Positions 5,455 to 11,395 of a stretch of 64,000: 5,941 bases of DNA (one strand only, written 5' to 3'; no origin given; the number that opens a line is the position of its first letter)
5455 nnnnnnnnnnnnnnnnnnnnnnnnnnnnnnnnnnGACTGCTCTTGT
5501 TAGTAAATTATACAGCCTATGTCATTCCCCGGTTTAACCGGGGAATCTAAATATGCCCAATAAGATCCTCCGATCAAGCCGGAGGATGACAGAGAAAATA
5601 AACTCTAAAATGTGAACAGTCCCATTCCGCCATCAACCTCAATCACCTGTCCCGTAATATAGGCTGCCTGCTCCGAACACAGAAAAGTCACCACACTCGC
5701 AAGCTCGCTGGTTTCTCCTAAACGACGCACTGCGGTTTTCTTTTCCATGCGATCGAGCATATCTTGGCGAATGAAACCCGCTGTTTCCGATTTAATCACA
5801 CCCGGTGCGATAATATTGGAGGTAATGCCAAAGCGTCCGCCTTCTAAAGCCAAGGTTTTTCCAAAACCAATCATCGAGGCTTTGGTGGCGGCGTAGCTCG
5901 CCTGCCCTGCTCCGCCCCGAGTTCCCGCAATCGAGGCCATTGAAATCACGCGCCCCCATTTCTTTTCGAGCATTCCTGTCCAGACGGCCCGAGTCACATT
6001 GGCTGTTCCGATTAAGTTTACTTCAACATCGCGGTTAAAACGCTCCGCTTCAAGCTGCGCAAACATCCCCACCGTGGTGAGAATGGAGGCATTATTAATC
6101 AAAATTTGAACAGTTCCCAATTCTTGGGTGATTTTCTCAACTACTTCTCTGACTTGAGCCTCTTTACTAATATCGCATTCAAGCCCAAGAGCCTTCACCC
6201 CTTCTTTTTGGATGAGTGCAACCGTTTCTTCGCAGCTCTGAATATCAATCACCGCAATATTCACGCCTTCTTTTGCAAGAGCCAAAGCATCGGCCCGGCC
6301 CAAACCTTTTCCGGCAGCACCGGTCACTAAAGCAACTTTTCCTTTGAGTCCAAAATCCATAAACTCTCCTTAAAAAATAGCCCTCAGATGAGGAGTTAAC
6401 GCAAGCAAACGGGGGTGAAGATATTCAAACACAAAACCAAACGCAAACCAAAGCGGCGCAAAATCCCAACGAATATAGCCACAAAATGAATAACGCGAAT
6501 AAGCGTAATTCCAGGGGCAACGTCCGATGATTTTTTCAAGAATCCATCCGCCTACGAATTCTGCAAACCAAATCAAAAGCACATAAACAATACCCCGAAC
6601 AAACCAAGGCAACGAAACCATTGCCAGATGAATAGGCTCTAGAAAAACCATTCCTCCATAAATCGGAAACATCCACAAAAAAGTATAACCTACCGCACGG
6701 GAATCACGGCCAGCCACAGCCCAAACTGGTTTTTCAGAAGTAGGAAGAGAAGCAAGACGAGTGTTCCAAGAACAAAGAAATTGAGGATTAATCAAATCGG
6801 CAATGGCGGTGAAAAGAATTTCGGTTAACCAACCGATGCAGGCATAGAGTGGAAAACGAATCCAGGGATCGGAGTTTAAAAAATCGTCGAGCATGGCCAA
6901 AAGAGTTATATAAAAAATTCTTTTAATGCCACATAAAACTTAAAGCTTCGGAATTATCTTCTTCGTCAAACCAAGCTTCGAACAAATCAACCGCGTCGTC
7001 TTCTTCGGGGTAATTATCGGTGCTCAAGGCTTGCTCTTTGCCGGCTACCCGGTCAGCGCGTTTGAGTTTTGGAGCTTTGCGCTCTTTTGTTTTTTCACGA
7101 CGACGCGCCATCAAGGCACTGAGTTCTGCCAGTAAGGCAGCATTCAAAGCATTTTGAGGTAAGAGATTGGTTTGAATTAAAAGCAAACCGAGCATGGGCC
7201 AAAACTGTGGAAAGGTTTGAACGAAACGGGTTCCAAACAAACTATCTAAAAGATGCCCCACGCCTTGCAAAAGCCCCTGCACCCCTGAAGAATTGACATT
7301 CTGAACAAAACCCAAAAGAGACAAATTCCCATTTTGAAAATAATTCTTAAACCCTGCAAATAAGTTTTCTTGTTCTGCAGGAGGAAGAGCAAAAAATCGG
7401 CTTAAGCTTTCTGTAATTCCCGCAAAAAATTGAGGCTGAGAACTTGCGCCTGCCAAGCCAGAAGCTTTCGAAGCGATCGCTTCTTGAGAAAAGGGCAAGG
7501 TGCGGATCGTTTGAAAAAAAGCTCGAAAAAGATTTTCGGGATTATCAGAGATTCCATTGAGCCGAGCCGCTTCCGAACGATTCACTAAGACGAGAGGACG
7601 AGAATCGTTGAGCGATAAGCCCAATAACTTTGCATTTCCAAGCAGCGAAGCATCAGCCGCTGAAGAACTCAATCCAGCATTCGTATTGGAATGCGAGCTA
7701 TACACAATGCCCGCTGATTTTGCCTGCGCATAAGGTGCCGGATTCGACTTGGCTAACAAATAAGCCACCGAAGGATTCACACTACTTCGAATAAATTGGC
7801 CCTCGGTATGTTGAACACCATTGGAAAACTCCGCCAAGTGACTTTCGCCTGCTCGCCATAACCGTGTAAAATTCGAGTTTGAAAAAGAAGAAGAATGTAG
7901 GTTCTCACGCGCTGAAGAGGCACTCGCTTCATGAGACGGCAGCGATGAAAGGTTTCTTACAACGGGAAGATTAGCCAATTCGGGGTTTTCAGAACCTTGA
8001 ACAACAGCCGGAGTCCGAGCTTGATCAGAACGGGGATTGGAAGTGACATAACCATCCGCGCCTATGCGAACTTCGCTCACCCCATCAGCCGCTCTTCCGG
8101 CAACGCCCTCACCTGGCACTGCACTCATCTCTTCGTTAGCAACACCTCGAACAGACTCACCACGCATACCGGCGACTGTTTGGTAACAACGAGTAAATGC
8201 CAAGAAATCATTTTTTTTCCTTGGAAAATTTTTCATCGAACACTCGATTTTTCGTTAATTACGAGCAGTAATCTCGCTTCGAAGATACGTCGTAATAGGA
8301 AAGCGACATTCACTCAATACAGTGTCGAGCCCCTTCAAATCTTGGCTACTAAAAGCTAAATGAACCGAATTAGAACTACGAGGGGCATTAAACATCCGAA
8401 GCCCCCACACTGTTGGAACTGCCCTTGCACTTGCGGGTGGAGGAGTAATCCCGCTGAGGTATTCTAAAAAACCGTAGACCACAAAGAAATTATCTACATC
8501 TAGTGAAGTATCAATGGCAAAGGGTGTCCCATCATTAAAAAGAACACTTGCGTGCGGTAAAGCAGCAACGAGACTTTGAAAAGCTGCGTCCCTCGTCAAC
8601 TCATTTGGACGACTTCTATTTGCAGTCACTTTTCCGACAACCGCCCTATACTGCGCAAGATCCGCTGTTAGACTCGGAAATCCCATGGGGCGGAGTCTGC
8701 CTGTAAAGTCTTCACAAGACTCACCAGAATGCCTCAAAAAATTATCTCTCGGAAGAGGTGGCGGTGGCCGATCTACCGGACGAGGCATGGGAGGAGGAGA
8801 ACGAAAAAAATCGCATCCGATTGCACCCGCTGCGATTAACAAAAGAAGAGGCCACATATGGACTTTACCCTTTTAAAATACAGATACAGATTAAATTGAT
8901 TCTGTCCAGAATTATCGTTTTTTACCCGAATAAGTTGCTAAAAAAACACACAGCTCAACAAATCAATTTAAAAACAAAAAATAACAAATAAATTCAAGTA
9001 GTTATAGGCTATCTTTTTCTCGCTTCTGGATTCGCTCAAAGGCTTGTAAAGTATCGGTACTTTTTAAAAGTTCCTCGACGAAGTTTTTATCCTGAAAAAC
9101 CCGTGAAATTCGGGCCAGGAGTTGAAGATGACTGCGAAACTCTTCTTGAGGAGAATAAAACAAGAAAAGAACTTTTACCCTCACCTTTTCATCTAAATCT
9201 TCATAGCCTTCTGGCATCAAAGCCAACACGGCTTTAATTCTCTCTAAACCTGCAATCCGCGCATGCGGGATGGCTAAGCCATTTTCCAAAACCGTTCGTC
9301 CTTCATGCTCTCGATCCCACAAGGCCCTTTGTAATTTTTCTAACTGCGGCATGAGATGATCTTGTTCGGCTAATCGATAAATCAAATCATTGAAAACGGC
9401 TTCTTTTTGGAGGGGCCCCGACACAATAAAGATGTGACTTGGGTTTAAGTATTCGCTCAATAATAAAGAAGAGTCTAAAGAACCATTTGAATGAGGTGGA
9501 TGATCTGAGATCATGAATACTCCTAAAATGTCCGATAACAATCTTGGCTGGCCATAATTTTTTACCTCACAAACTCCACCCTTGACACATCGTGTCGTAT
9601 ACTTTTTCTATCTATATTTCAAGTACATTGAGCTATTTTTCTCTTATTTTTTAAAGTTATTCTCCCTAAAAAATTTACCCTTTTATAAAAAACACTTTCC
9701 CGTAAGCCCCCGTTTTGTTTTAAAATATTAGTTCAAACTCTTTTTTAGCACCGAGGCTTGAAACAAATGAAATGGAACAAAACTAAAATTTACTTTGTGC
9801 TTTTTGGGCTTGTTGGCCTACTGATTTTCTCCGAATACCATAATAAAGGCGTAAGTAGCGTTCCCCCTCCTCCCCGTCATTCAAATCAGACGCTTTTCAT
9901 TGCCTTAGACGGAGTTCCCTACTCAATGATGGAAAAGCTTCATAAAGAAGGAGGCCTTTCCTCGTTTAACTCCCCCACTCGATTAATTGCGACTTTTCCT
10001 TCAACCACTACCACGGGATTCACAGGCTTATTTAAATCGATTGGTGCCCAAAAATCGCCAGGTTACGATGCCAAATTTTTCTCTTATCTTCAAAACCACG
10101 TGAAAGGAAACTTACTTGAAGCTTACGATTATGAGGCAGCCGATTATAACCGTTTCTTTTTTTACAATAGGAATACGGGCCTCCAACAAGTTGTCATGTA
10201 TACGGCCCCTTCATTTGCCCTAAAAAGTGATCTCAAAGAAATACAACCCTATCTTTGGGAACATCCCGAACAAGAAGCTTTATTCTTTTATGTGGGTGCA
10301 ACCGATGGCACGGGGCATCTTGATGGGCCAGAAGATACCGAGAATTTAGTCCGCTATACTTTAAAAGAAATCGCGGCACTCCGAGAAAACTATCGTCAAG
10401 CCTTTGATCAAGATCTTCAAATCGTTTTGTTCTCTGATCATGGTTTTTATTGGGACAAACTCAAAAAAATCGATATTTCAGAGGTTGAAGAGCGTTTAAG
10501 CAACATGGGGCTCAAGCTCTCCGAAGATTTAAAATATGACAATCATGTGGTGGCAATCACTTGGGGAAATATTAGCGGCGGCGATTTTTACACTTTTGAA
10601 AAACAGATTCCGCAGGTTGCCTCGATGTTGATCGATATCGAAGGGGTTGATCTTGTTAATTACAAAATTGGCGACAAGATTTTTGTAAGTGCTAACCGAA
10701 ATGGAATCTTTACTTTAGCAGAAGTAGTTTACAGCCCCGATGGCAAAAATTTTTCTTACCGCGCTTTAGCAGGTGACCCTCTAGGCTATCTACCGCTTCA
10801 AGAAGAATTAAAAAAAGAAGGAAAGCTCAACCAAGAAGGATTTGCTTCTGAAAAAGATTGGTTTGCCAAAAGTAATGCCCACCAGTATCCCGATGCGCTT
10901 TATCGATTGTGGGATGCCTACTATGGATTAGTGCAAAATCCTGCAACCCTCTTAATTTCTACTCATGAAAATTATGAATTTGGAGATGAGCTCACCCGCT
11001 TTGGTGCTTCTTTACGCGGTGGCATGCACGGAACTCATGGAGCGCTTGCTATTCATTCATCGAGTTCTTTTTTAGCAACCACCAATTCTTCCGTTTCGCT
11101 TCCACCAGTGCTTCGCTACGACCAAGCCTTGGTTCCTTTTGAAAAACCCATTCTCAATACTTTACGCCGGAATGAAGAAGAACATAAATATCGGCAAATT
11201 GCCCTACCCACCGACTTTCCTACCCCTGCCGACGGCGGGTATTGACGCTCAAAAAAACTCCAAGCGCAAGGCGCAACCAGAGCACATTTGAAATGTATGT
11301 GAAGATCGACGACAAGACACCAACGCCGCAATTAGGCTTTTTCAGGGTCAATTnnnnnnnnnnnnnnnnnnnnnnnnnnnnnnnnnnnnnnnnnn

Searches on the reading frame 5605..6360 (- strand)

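Call 74: search_protein_families(library=pfam, proteins=[window:5605-6360:-], max_evalue=0.00001)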
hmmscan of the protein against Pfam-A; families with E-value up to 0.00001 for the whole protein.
window:5605-6360:- (251 aa): 3 families
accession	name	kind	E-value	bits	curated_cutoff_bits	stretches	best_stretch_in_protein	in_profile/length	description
PF13561.12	adh_short_C2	-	6.2e-55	186.8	27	1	14-246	1-235/236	Enoyl-(Acyl carrier protein) reductase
PF00106.31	adh_short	-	1.2e-47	162.4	26.6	1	8-200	1-193/195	short chain dehydrogenase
PF08659.16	KR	-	3e-15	57.1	22.6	1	10-164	3-157/180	KR domain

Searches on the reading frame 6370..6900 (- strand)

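Call 74: search_protein_families(library=pfam, proteins=[window:6370-6900:-], max_evalue=0.00001)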
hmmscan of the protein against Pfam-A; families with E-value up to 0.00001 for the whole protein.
window:6370-6900:- (176 aa): 1 family
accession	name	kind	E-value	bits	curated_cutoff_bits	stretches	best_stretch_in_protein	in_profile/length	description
PF06541.16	ABC_trans_CmpB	-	4.6e-11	43.5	25.9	1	71-168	29-123/151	Putative ABC-transporter type IV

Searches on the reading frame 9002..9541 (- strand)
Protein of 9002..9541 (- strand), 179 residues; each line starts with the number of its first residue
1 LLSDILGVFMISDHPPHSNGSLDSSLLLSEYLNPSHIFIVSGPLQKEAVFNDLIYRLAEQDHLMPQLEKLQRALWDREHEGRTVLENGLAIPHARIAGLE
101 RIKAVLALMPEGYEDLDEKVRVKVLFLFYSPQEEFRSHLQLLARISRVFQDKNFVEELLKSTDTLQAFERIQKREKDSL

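Call 74: search_protein_families(library=pfam, proteins=[window:9002-9541:-], max_evalue=0.00001)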
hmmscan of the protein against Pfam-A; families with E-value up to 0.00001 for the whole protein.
window:9002-9541:- (179 aa): 1 family
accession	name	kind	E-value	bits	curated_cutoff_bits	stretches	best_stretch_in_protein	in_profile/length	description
PF00359.27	PTS_EIIA_2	-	2.3e-22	80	27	1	31-173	2-143/144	Phosphoenolpyruvate-dependent sugar phosphotransferase system, EIIA 2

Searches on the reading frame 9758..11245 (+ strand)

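Call 74: search_protein_families(library=pfam, proteins=[window:9758-11245:+], max_evalue=0.00001)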
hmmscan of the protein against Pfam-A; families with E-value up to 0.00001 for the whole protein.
window:9758-11245:+ (495 aa): 1 family
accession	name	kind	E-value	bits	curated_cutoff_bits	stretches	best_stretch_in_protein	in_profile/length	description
PF01663.27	Phosphodiest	-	2.2e-06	28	23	0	170-230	158-221/342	Type I phosphodiesterase / nucleotide pyrophosphatase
